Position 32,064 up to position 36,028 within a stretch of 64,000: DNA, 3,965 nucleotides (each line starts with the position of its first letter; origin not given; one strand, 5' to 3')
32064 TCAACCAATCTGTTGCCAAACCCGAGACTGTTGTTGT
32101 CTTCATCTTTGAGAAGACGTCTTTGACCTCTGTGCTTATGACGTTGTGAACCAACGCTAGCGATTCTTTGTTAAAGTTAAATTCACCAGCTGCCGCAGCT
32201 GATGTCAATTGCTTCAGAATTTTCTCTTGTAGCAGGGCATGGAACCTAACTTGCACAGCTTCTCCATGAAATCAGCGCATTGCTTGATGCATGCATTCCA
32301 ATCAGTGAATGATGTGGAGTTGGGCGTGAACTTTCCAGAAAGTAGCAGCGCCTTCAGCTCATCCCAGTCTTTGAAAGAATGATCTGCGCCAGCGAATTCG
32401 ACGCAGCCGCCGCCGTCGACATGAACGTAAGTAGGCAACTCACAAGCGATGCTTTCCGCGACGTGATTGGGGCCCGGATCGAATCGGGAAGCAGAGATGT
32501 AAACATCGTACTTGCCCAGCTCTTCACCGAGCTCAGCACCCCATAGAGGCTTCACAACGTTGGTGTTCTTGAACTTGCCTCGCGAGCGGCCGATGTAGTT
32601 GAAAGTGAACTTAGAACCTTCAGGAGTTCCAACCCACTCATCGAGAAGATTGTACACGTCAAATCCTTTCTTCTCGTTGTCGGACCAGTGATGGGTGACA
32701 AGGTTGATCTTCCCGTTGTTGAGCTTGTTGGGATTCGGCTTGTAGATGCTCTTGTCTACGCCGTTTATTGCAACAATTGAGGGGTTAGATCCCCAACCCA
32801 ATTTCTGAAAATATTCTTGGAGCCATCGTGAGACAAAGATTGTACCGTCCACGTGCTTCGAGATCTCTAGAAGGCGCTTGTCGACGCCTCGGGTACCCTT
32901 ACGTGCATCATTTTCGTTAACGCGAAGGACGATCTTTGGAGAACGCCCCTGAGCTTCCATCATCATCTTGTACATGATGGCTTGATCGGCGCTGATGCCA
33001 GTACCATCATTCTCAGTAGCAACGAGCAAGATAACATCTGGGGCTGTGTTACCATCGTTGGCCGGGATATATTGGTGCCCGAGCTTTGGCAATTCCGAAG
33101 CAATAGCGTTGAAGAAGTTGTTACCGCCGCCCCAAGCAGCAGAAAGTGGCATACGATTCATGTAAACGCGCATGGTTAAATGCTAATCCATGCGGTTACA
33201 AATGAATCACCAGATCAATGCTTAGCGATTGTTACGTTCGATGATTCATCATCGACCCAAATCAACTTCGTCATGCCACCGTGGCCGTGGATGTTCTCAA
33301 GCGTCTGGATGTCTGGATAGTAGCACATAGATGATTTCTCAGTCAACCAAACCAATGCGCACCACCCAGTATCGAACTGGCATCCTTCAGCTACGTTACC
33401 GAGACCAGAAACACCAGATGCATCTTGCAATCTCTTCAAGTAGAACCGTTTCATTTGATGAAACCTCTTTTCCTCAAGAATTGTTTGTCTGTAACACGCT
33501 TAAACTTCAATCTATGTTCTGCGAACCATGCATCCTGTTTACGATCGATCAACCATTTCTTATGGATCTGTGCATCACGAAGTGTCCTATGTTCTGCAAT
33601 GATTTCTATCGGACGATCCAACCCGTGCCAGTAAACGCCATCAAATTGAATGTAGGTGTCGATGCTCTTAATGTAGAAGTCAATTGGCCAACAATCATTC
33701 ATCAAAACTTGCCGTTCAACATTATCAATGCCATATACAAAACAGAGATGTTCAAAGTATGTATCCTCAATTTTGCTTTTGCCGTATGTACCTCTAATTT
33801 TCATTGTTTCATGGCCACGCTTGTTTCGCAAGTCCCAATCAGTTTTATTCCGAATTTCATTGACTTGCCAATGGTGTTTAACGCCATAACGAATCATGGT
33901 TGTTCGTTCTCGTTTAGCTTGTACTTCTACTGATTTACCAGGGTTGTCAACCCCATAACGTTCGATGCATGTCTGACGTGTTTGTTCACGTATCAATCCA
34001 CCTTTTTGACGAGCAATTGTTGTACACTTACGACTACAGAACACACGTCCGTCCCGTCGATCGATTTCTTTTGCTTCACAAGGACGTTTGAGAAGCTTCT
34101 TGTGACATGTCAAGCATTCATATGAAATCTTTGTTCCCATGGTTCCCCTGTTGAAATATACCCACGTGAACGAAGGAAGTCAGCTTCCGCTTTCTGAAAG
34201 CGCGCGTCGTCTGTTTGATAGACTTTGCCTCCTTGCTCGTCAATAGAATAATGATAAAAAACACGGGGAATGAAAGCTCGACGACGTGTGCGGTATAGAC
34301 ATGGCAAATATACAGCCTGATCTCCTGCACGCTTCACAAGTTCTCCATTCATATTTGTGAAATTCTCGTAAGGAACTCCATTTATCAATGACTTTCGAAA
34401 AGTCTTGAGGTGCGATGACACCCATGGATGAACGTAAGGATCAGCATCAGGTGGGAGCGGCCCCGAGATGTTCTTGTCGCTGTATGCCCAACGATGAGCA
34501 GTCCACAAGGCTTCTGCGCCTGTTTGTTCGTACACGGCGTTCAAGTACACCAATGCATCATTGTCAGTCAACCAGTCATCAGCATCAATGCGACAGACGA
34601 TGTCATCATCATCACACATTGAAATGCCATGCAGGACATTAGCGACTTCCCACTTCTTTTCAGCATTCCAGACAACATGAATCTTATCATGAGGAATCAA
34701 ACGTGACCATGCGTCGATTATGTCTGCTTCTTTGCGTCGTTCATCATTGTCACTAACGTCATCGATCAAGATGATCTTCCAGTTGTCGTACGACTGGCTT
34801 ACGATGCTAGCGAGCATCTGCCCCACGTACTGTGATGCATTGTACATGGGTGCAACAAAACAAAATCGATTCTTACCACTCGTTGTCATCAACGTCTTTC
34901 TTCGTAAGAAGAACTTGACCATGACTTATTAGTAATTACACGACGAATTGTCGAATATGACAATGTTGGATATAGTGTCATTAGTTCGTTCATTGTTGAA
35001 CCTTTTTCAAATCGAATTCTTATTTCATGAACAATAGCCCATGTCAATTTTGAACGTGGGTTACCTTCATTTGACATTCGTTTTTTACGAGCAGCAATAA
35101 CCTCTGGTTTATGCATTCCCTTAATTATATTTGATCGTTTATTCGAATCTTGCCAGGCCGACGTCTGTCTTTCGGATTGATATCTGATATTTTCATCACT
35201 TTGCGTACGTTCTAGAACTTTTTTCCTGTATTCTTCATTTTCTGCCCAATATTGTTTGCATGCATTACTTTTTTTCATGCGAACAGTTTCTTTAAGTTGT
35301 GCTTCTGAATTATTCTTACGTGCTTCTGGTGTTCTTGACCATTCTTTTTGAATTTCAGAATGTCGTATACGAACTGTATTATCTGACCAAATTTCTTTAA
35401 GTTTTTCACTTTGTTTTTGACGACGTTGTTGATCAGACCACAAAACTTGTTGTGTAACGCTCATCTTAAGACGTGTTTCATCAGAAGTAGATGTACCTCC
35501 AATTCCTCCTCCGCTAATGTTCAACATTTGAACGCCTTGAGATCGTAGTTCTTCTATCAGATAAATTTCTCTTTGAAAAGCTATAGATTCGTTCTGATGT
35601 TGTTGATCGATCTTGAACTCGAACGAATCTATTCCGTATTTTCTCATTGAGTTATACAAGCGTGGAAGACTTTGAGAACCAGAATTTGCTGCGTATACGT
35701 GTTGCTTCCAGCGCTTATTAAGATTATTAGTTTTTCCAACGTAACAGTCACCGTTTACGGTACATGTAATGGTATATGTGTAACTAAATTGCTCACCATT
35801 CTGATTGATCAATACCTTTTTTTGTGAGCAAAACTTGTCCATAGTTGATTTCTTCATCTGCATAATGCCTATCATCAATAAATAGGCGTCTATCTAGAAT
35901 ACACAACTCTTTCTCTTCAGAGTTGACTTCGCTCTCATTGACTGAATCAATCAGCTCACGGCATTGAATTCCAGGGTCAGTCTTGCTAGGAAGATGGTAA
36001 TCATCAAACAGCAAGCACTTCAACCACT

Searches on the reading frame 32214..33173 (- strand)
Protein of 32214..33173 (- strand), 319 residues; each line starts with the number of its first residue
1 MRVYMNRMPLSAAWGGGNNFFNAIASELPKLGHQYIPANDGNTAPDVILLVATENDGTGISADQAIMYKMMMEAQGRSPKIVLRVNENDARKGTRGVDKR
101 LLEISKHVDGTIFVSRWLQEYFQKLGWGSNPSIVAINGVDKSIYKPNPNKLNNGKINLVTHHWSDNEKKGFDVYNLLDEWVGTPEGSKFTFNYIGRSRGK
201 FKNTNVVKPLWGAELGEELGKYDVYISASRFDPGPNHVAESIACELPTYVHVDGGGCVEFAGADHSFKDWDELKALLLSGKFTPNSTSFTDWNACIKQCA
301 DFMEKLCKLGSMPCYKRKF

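Call 76: search_protein_families(library=phrogs, proteins=[window:32214-33173:-], max_evalue=0.001)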
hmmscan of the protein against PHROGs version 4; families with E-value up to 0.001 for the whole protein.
window:32214-33173:- (319 aa): 1 family
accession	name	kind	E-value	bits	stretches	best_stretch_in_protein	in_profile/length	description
phrog_2170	-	moron, auxiliary metabolic gene and host takeover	3.8e-05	23.9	1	101-264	125-296/374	glycosyltransferase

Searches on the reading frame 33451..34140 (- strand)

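Call 76: search_protein_families(library=phrogs, proteins=[window:33451-34140:-], max_evalue=0.001)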
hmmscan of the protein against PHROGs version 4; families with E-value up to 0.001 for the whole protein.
window:33451-34140:- (229 aa): 2 families
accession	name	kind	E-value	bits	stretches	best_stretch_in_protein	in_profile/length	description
phrog_3339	-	DNA, RNA and nucleotide metabolism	4.6e-08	33.6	1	40-125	128-256/536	homing endonuclease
phrog_12131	-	DNA, RNA and nucleotide metabolism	0.00026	21.2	1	54-111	109-166/313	homing endonuclease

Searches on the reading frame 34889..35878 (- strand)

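Call 9: search_protein_families(library=pfam, proteins=[window:34889-35878:-], max_evalue=0.01)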
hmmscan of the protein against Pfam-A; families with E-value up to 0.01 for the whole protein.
window:34889-35878:- (329 aa): 2 families
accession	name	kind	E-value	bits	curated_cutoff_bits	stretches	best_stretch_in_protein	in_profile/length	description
PF01541.30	GIY-YIG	-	4.5e-12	46.5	22.6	1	32-114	2-75/78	GIY-YIG catalytic domain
PF19835.5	SegE_GIY-YIG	-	0.0054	17.4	25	1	20-101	6-94/123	Putative endonuclease segE, GIY-YIG domain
